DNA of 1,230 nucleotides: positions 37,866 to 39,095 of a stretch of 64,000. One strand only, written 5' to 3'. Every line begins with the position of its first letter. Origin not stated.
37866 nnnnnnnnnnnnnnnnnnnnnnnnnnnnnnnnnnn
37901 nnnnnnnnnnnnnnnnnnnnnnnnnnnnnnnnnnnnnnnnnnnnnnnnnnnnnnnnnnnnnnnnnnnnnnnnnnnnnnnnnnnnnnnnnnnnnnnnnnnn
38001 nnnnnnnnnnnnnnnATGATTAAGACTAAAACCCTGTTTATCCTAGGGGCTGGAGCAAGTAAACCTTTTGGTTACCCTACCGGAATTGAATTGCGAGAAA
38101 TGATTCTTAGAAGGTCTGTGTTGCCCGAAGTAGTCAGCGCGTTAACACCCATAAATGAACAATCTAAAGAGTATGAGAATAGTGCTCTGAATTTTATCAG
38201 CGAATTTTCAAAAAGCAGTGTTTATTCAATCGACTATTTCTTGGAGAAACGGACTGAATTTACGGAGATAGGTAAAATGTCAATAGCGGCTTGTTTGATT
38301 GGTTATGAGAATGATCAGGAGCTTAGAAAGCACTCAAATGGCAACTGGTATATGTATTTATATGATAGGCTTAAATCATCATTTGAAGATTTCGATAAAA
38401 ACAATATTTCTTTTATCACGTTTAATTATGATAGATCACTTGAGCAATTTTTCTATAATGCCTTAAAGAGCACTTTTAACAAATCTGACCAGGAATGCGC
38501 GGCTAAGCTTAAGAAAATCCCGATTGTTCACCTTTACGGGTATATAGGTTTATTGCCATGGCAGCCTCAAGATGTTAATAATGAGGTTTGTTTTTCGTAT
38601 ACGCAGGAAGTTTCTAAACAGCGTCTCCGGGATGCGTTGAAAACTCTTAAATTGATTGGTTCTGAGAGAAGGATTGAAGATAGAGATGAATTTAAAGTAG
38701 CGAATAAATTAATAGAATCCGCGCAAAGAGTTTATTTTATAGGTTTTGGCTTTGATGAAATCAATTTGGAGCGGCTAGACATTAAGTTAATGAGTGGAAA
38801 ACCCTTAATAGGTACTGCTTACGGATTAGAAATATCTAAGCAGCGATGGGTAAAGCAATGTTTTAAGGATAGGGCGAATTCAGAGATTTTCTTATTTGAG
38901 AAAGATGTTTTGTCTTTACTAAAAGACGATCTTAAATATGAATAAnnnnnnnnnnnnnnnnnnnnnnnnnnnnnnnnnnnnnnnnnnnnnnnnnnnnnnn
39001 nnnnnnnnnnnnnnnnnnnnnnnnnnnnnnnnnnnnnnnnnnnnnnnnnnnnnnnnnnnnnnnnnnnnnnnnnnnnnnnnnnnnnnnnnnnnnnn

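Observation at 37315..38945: RayT-like Y1 transposase gene overlaps (ATGA) a stand-alone SIR2-like gene in an AT-rich islet between housekeeping genes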

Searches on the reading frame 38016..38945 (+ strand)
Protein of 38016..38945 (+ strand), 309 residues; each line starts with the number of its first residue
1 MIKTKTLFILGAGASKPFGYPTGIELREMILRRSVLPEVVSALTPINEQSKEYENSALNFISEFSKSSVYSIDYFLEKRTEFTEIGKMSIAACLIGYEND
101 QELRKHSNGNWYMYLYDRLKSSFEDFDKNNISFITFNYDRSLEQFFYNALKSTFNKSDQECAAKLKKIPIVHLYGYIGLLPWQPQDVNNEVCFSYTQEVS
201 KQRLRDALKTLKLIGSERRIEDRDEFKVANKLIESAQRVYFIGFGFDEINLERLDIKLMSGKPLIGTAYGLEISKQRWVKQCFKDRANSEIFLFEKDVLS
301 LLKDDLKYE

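Call 3: search_protein_families(library=pfam, proteins=[window:38016-38945:+], max_evalue=0.1)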
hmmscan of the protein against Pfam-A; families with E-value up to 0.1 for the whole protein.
window:38016-38945:+ (309 aa): 1 family
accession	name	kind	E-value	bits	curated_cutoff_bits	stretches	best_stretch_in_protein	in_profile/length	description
PF13289.12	SIR2_2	-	0.00039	21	24.5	1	132-253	2-100/141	SIR2-like domain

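Call 4: search_protein_families(library=padloc, proteins=[window:38016-38945:+], max_evalue=1)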
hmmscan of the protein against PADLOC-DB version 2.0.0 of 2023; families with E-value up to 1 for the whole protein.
window:38016-38945:+ (309 aa): 6 families
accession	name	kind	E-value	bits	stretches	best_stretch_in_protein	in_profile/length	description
PDLC04087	SIR2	-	5.8e-07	26.7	1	2-253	15-268/343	-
PDLC04092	SIR2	-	7.2e-06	23.5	1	111-265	99-256/318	-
PDLC04082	SIR2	-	1.4e-05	22.1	1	227-282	243-299/345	-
PDLC04091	SIR2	-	0.0065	13.8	1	227-271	243-288/345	-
PDLC01327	Cas8b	-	0.024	13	1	110-167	14-69/140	CAS-I-B; effector_LS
PDLC04077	SIR2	-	0.034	12.1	1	226-253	32-59/135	-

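Call 5: search_protein_families(library=ncbifam, proteins=[window:38016-38945:+], max_evalue=1)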
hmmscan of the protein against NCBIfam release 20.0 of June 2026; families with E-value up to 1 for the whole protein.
window:38016-38945:+ (309 aa): 0 families

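Call 6: find_homologous_proteins(query=window:38016-38945:+)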
Query window:38016-38945:+ (309 aa): 2163 proteins with E <= 0.001 among 3229 candidates; the best 120 are listed.
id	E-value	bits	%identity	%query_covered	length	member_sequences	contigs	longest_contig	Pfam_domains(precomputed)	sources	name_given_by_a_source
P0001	4.1e-172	589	100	86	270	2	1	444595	-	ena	-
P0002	8.9e-162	555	82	100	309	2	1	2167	-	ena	-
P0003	3.4e-132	458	76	89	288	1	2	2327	PF13289.13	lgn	-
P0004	2.3e-108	380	59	100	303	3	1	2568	PF13289.13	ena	-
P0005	8.7e-107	375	59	100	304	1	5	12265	-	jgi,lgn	-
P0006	3.5e-106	373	60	100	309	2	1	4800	PF13289.13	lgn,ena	-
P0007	8.9e-106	371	59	100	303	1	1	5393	-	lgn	-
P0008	2.6e-105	370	61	100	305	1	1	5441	-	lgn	-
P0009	2.8e-105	370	58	100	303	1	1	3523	-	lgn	-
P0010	4.9e-105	369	57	100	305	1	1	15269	-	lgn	-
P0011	8.6e-105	368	57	100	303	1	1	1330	-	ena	-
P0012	5.1e-104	366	57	100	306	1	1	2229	-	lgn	-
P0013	9.5e-104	365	57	100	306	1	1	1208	-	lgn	-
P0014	5.0e-103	362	57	100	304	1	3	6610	-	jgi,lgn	-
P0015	9.0e-103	362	59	100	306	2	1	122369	-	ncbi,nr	ncbi:MAG: hypothetical protein Q8O13_05330 [Candidatus Omnitrophota bacterium]|nr:hypothetical prote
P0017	1.1e-101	358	57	100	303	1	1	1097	PF13289.13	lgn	-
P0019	8.3e-101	355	57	100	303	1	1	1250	PF13289.13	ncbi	-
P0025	3.3e-96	340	55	100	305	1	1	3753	PF13289.13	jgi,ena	-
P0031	3.7e-93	330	54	100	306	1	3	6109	PF13289.13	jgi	jgi:hypothetical protein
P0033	1.6e-92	328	54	100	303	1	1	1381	PF13289.13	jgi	jgi:hypothetical protein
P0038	4.3e-86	307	53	100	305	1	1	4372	PF13289.13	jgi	jgi:hypothetical protein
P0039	5.2e-85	303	50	100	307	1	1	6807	PF13289.13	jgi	jgi:hypothetical protein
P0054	1.3e-74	269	47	100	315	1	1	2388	PF13289.13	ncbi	-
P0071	1.3e-62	230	52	73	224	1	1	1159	PF13289.13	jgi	jgi:hypothetical protein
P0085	6.3e-59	218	41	90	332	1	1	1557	PF13289.13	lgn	-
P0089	5.7e-58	215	44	88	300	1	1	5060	PF13289.13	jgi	jgi:hypothetical protein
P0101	3.8e-56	209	42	90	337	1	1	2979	PF13289.13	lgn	-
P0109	9.5e-56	207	55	64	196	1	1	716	PF13289.13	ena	-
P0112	1.5e-55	207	39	98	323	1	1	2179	PF13289.13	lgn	-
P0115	2.6e-55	206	40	91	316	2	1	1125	PF13289.13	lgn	-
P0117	3.7e-55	205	40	97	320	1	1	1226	PF13289.13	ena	-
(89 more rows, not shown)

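Call 10: find_related_loci(query=A1, collection=genome_contigs, flank=6000)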
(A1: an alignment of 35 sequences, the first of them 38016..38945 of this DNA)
Query A1 (309 aa) in genome_contigs; peptide patterns used: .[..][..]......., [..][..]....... (x = any residue, [..] = any of these).
599 stretches matched a pattern (row limit reached: there are more); 523 encode a relative of the query (tblastn E <= 1e-3); the best 80 are kept; 80 distinct loci.
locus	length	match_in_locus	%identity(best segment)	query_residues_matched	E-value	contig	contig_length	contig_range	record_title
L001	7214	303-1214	58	1-309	1e-108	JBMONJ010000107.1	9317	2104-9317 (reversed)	MAG: Candidatus Omnitrophota bacterium isolate Betzabe_MAG073 MAG073_107, whole genome shotgun sequence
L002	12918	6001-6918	59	1-309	4e-105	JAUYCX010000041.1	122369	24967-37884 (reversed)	MAG: Candidatus Omnitrophota bacterium isolate C20_maxbin.112_sub C20_k141_579625, whole genome shotgun sequence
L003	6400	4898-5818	57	1-309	7e-105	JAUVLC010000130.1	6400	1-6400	MAG: Clostridia bacterium isolate CSMAG_496 CSMAG_496_k141_1225529_length_6400_cov_11.9613, whole genome shotgun sequenc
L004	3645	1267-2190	51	1-309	5e-86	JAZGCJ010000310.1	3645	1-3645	MAG: Thermodesulfobacteriota bacterium isolate SCS3bin.13 SCS3bin.13_310, whole genome shotgun sequence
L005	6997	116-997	48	1-295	3e-81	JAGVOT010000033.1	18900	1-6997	MAG: Nitrospirae bacterium isolate DeMMO3_8 c_000000095288, whole genome shotgun sequence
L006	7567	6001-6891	39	1-300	1e-62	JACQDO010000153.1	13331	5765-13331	MAG: Hyphomicrobiales bacterium isolate NC_groundwater_996_Pr1_S-0.65um_64_10 Montesol18_Sp65_coassembly_scaffold_438978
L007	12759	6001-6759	46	1-257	1e-59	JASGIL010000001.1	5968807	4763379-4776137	MAG: Ferruginibacter sp. isolate 5N328 JMF-2111-06-0005.ont.bin.328_0, whole genome shotgun sequence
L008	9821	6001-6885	37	1-306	2e-59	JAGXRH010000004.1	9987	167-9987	MAG: Ignavibacteriales bacterium isolate CROMO_A_84 c_000000000262, whole genome shotgun sequence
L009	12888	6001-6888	39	1-304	2e-58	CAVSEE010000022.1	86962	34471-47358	MAG: uncultured Alphaproteobacteria bacterium isolate MFD02134.bin.2.244 genome assembly, contig: contig_45667, whole ge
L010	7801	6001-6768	44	1-260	3e-58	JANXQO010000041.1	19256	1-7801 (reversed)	MAG: Chitinophagales bacterium isolate GL140_5_concoct_245 GL140_5_k141_1288872, whole genome shotgun sequence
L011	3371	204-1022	37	1-281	5e-58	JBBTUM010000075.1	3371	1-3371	MAG: Patescibacteria group bacterium isolate H41-bin151_1 H41_bin151_1_000000000075, whole genome shotgun sequence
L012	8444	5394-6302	37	1-309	1e-57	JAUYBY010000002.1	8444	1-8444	MAG: Candidatus Zixiibacteriota bacterium isolate C20_concoct.bin.73 C20_k141_468724, whole genome shotgun sequence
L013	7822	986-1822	38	1-285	1e-57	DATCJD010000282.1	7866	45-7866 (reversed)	MAG TPA_asm: Bacteroidota bacterium isolate SMAG_U7876 k141_3430499, whole genome shotgun sequence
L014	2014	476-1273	44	1-271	7e-59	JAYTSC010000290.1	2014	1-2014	MAG: Bacteroidota bacterium isolate GFS_4933 GFS_4933_289, whole genome shotgun sequence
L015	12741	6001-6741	43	1-254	1e-57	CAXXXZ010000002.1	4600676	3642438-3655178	MAG: Desulfobacterales bacterium isolate 1cb28d9f-b7ae-4855-b640-1d7976c098a6 genome assembly, contig: contig_2, whole g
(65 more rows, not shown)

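Call 11: search_solved_structures(query=A1, max_evalue=1, show_alignments=3)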
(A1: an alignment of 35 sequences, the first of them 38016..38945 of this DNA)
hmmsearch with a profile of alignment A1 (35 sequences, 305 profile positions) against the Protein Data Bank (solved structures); distinct sequences matched with E-value up to 1: 0.

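Call 14: find_encoding_contigs(protein=P0002, flank=5000, max_places=4)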
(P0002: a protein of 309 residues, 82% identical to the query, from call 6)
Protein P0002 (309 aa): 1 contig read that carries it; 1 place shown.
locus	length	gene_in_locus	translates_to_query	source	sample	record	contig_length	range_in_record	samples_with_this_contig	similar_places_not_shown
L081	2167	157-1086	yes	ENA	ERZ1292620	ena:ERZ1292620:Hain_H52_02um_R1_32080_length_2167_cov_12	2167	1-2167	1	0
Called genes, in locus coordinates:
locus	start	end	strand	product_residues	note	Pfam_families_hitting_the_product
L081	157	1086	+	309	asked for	-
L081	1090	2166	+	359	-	?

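Call 15: find_encoding_contigs(protein=P0003, flank=5000, max_places=4)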
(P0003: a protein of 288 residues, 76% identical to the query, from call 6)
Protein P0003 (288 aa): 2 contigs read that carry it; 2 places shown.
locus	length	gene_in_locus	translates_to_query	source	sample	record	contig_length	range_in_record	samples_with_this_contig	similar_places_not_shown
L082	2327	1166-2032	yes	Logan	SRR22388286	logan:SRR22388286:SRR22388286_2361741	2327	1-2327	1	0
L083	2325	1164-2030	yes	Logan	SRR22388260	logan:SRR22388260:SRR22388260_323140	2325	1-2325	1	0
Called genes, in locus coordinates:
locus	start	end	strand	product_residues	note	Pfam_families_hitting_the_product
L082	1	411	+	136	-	?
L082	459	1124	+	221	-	PF01797:Y1_Tnp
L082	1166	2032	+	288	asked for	PF13289:SIR2_2 (weak)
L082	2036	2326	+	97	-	?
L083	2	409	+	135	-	?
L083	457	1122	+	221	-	PF01797:Y1_Tnp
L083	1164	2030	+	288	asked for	PF13289:SIR2_2 (weak)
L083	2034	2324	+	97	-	?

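Call 17: find_related_loci(query=A1, collection=metagenome_contigs, flank=6000)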
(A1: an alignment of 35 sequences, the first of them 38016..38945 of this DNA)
Query A1 (309 aa) in metagenome_contigs; peptide patterns used: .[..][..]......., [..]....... (x = any residue, [..] = any of these).
600 stretches matched a pattern (row limit reached: there are more); 498 encode a relative of the query (tblastn E <= 1e-3); the best 80 are kept; 80 distinct loci.
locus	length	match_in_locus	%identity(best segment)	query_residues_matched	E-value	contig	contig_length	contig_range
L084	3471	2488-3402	55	1-309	3e-105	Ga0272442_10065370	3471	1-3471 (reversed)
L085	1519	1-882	49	17-309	2e-82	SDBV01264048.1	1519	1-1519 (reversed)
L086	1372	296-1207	45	1-309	1e-78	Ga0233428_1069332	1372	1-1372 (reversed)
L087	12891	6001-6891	42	1-309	2e-68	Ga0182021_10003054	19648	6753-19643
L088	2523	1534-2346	43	1-271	1e-64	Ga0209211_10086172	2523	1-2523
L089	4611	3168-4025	40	1-277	5e-63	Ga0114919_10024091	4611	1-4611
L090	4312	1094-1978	39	1-304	4e-61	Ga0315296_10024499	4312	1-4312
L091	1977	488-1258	46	1-261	6e-62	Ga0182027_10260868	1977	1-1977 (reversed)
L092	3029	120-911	41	1-271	3e-60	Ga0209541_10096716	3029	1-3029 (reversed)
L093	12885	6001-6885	37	1-306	1e-59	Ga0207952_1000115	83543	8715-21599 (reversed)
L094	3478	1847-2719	37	1-280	2e-58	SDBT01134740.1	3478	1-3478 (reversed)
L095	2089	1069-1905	38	1-285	4e-59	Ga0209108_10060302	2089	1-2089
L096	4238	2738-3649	38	1-306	2e-57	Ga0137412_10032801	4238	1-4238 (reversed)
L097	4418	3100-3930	38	1-284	1e-57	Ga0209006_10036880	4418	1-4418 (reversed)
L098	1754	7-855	39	28-309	1e-59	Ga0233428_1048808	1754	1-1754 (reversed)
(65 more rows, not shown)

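Call 37: predict_structure(alignment_id=A1)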
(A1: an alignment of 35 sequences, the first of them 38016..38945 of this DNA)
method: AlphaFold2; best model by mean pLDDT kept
length: 309 residues; sequences in the alignment: 35
mean_pLDDT: 89.5   pTM: 0.89
mean pLDDT of the five models: 89.5, 89.3, 89.1, 88.9, 88.2
residues with pLDDT >= 90: 216; 70-90: 67; 50-70: 21; < 50: 5
segments of 3 or more residues with pLDDT < 50: 187-189
pLDDT, mean of each block of 10 residues (from residue 1): 95 91 93 94 91 97 94 90 95 89 79 91 92 95 93 93 95 89 61 64 90 64 84 98 91 95 95 96 97 95 90
secondary structure, 60 per line:
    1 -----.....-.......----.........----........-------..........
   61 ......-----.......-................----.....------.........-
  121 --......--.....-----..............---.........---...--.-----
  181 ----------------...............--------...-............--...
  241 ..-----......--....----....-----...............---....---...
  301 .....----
elements in order: E6-10 H12-18 H23-31 H36-43 H51-66 H72-78 H80-95 H100-104 H111-119 H123-128 E131-135 H141-154 H158-166 E170-172 H197-210 H224-235 E238-242 H248-253 H256-259 E264-267 H273-287 E291-294 H298-305

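Call 41: fold_search(model_id=the predicted structure, library=pdb)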
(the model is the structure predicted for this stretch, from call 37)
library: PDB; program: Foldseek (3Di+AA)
matches with E <= 10: 476; with E <= 0.001: 14
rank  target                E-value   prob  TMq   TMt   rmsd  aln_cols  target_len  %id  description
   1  8uae_F                5.2e-05  1.00  0.46  0.39  10.7       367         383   13  E. coli Sir2_HerA complex (12:6) with ATPgamaS (released 2023-12-27)
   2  8su9_D                6.0e-05  1.00  0.49  0.40  10.8       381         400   14  E. coli SIR2-HerA complex (hexamer HerA bound with dodecamer Sir2) (released 2024-03-27)
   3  8sub_B                9.6e-05  1.00  0.47  0.38  10.4       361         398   14  E. coli SIR2-HerA complex (dodecamer SIR2 pentamer HerA) (released 2023-12-27)
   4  8suw_B                1.0e-04  1.00  0.50  0.41  10.4       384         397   14  E. coli SIR2-HerA complex (dodecamer SIR2 bound 4 protomers of HerA) (released 2024-03-27)
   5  8sub_D                1.1e-04  1.00  0.51  0.41  10.0       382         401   14  E. coli SIR2-HerA complex (dodecamer SIR2 pentamer HerA) (released 2023-12-27)
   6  8sub_K                1.1e-04  1.00  0.49  0.39  10.8       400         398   12  E. coli SIR2-HerA complex (dodecamer SIR2 pentamer HerA) (released 2023-12-27)
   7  8sub_A                1.3e-04  1.00  0.44  0.36   9.6       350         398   14  E. coli SIR2-HerA complex (dodecamer SIR2 pentamer HerA) (released 2023-12-27)
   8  8suw_J                1.3e-04  1.00  0.46  0.37  11.7       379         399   16  E. coli SIR2-HerA complex (dodecamer SIR2 bound 4 protomers of HerA) (released 2024-03-27)
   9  8sub_F                1.8e-04  1.00  0.51  0.41  10.0       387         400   13  E. coli SIR2-HerA complex (dodecamer SIR2 pentamer HerA) (released 2023-12-27)
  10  8suw_F                1.9e-04  1.00  0.50  0.41  10.1       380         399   13  E. coli SIR2-HerA complex (dodecamer SIR2 bound 4 protomers of HerA) (released 2024-03-27)
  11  9r0p_B                2.7e-04  1.00  0.46  0.47  12.1       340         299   12  human FAM118B trimeric filament (released 2025-11-26)
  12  8sub_E                4.5e-04  1.00  0.48  0.39  11.2       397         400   12  E. coli SIR2-HerA complex (dodecamer SIR2 pentamer HerA) (released 2023-12-27)
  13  8sub_I                5.9e-04  1.00  0.47  0.39   9.6       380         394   13  E. coli SIR2-HerA complex (dodecamer SIR2 pentamer HerA) (released 2023-12-27)
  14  8y80_E                8.0e-04  1.00  0.40  0.23  12.5       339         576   14  Cryo-EM structure of the tetrameric SPARSA gRNA-ssDNA complex (released 2024-10-16)
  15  9r3e_B                1.2e-03  1.00  0.45  0.46   9.3       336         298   12  Human FAM118B(34-334) 2 protomers (released 2025-11-26)
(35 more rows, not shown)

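Call 43: search_solved_structures(query=A1, max_evalue=10, show_alignments=4)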
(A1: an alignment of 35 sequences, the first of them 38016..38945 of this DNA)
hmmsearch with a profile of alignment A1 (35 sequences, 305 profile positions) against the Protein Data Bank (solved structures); distinct sequences matched with E-value up to 10: 0.
